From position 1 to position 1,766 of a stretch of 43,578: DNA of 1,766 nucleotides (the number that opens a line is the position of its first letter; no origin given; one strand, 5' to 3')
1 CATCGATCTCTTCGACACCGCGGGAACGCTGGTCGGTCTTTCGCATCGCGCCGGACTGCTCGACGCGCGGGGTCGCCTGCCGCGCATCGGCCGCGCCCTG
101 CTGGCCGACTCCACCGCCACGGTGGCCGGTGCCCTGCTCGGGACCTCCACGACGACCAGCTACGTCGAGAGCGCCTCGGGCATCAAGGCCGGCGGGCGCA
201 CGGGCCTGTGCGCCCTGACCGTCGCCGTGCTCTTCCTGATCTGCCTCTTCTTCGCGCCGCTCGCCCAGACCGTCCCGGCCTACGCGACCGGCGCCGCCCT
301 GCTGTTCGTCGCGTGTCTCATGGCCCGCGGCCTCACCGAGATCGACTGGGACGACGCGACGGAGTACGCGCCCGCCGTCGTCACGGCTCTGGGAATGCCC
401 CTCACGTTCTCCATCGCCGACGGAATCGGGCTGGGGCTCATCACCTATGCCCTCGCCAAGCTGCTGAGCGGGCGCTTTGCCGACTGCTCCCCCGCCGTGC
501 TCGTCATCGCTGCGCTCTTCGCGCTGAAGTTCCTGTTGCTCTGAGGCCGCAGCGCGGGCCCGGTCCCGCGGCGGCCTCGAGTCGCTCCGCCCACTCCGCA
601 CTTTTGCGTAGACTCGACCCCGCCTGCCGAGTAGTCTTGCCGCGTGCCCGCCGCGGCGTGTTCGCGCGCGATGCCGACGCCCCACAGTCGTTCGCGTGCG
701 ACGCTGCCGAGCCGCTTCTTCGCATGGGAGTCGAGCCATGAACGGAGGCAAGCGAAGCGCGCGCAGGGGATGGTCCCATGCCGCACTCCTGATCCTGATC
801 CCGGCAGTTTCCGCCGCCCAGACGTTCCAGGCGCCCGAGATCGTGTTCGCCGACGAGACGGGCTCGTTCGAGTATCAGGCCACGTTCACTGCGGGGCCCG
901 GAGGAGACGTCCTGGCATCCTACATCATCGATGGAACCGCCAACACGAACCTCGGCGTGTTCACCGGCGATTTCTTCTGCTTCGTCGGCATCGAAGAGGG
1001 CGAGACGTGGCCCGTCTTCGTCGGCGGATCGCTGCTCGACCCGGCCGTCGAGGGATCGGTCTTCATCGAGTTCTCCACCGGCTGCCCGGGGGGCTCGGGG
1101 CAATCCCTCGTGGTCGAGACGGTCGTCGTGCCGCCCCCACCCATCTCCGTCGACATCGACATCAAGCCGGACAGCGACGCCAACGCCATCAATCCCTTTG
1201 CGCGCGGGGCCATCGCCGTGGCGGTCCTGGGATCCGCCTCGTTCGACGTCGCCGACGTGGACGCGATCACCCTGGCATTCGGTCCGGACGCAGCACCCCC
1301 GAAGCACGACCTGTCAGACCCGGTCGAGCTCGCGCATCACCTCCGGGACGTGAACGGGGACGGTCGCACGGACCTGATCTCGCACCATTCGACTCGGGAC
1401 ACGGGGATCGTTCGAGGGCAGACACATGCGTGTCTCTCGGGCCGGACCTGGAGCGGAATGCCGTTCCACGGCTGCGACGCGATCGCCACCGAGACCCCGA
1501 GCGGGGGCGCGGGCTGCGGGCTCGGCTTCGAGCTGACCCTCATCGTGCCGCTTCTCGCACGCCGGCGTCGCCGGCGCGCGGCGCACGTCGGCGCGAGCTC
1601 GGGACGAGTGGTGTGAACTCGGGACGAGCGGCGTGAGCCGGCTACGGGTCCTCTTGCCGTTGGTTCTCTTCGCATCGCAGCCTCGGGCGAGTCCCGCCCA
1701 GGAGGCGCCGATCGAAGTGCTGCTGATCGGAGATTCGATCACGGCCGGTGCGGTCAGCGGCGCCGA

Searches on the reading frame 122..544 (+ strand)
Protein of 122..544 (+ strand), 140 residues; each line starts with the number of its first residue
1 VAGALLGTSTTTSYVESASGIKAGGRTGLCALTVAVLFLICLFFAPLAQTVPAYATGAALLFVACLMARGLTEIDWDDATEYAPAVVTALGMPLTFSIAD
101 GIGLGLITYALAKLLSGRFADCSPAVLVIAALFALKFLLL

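Call 23: search_protein_families(library=pfam, proteins=[window:122-544:+], max_evalue=0.0001)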
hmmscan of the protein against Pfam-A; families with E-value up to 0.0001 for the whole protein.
window:122-544:+ (140 aa): 2 families
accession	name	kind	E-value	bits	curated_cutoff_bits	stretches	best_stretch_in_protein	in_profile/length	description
PF00860.26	Xan_ur_permease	-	7.8e-16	58.2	27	1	1-100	281-385/389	Permease family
PF00916.26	Sulfate_transp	-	7.2e-05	22.1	23.2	0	2-64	290-353/380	Sulfate permease family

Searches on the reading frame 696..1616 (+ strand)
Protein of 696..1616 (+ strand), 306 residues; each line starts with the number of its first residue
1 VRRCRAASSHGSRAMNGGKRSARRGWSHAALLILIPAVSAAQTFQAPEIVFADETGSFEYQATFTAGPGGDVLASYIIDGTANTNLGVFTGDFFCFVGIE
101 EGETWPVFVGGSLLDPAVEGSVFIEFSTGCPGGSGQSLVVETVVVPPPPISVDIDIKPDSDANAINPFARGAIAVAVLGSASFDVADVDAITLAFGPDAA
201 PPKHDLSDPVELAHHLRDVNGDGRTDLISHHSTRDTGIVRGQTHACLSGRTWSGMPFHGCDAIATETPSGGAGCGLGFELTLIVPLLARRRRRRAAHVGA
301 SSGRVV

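Call 23: search_protein_families(library=pfam, proteins=[window:696-1616:+], max_evalue=0.0001)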
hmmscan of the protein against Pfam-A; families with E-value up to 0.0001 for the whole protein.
window:696-1616:+ (306 aa): 0 families

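Call 48: search_protein_families(library=pfam, proteins=[window:696-1616:+], max_evalue=1)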
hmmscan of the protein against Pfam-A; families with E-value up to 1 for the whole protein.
window:696-1616:+ (306 aa): 2 families
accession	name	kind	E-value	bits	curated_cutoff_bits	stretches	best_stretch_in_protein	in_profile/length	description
PF01839.29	FG-GAP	-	0.12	12.7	22.1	1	218-228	9-19/37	FG-GAP repeat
PF13517.12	FG-GAP_3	-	0.47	11.5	26.9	0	218-230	1-13/61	FG-GAP-like repeat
